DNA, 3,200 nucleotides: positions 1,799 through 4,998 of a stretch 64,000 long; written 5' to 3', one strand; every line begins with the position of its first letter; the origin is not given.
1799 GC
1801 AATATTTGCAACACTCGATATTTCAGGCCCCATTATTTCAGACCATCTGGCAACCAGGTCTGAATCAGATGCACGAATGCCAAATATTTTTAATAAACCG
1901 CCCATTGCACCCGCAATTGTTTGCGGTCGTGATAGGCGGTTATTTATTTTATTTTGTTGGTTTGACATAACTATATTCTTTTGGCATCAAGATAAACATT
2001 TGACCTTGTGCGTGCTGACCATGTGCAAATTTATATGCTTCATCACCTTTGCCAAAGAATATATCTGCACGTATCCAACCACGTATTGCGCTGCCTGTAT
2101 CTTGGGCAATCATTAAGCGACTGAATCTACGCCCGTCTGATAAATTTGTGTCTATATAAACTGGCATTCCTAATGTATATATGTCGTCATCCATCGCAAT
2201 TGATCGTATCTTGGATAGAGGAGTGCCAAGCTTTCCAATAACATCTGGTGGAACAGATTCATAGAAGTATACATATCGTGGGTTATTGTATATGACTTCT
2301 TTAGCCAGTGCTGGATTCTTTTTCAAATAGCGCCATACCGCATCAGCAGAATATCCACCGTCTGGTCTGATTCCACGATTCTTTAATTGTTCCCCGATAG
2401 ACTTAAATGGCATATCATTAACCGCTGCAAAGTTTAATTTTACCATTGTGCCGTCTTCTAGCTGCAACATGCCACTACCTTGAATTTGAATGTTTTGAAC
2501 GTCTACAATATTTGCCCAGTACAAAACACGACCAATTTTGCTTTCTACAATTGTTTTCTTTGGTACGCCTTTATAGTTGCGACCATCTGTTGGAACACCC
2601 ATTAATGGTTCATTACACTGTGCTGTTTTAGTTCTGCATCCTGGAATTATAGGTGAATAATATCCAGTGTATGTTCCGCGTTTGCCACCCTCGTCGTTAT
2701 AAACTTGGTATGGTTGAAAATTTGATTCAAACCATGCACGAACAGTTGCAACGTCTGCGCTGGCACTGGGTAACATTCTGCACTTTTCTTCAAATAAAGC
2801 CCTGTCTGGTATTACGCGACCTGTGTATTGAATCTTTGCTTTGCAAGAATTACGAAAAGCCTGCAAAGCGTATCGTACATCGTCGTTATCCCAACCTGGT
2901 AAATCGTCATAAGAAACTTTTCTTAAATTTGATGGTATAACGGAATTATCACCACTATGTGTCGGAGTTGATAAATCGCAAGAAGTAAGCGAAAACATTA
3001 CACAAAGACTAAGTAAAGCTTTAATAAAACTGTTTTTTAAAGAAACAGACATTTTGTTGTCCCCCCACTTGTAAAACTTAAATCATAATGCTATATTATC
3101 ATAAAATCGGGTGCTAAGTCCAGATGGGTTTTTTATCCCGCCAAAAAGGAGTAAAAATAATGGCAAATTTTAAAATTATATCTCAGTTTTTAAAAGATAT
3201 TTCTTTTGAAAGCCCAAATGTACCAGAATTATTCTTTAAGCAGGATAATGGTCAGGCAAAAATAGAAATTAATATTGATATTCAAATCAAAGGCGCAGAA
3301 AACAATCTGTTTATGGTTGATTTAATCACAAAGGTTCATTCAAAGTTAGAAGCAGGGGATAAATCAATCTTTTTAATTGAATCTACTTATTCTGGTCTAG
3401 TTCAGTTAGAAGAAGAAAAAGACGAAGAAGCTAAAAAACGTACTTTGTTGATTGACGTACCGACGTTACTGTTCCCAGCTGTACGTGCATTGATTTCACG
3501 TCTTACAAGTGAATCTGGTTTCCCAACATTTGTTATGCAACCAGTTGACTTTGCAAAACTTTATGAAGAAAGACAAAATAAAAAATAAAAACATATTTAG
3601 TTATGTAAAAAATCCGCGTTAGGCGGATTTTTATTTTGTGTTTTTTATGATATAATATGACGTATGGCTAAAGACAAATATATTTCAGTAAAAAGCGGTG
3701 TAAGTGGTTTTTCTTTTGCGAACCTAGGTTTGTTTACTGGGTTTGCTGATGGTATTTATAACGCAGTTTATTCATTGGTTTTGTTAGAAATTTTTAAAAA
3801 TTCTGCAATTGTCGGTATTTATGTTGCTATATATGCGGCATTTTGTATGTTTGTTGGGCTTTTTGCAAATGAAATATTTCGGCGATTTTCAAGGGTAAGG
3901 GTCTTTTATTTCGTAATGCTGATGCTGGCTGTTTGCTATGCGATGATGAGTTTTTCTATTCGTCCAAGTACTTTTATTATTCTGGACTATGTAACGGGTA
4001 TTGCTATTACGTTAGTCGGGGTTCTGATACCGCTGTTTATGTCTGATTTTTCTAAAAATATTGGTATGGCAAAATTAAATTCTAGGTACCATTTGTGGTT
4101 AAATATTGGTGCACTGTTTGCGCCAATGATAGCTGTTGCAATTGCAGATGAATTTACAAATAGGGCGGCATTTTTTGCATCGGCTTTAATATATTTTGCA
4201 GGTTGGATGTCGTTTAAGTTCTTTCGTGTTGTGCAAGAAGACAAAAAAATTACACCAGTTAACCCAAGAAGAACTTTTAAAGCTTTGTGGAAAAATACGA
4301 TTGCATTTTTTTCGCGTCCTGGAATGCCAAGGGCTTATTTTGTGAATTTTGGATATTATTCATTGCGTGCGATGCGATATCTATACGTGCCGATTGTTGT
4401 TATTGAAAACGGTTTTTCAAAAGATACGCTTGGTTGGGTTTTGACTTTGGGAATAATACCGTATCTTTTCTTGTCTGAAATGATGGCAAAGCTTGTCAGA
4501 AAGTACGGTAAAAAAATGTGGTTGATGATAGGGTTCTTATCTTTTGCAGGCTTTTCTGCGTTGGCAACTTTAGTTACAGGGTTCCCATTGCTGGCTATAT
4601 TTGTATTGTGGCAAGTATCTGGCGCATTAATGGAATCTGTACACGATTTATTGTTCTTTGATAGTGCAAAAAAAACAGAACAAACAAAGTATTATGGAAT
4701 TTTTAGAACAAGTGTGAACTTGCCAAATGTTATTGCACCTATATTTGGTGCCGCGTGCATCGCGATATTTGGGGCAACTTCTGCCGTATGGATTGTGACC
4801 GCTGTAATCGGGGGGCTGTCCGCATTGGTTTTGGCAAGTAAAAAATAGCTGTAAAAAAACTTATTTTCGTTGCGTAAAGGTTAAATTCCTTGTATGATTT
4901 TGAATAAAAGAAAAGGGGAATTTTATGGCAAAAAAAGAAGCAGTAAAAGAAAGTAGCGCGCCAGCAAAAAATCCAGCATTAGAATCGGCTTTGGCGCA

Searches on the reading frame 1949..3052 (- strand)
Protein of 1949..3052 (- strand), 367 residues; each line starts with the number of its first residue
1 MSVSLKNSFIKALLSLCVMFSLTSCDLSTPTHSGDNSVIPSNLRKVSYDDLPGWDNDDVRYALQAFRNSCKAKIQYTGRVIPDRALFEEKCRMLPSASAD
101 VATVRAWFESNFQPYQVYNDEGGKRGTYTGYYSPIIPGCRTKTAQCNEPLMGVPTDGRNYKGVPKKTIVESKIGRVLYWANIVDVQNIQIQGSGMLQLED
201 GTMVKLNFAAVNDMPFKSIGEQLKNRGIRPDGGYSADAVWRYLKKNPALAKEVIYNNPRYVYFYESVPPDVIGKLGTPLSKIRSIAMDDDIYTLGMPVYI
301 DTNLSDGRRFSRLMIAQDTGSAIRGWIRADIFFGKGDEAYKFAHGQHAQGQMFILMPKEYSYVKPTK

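Call 86: search_protein_families(library=pfam, proteins=[window:1949-3052:-], max_evalue=0.00001)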
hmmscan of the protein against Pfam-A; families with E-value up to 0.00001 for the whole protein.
window:1949-3052:- (367 aa): 2 families
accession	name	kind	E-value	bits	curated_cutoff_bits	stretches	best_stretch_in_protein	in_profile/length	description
PF03562.22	MltA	-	9.3e-30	104.2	24.3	1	128-263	2-162/163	MltA specific insert domain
PF06725.17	3D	-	8.2e-19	68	23.8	1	283-355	1-71/72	3D domain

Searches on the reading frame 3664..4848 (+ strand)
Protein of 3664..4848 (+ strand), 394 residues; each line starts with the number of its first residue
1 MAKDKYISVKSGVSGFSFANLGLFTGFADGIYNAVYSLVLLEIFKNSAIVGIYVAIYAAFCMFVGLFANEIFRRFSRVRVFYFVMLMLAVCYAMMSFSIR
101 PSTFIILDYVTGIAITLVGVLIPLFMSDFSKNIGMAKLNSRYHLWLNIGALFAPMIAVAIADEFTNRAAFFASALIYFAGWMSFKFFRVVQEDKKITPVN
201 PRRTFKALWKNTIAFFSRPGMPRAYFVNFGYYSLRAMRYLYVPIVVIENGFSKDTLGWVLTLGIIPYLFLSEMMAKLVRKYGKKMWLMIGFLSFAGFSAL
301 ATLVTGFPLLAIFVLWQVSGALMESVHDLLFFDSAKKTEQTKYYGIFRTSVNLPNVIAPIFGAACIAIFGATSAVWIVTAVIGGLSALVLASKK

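Call 86: search_protein_families(library=pfam, proteins=[window:3664-4848:+], max_evalue=0.00001)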
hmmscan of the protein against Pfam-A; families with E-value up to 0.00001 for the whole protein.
window:3664-4848:+ (394 aa): 2 families
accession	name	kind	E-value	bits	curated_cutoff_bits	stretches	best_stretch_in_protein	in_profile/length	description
PF07690.21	MFS_1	-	7.9e-30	104.4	33.4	2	226-389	3-167/347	Major Facilitator Superfamily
PF00083.30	Sugar_tr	-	5.4e-07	29.3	22.3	1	47-167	45-171/452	Sugar (and other) transporter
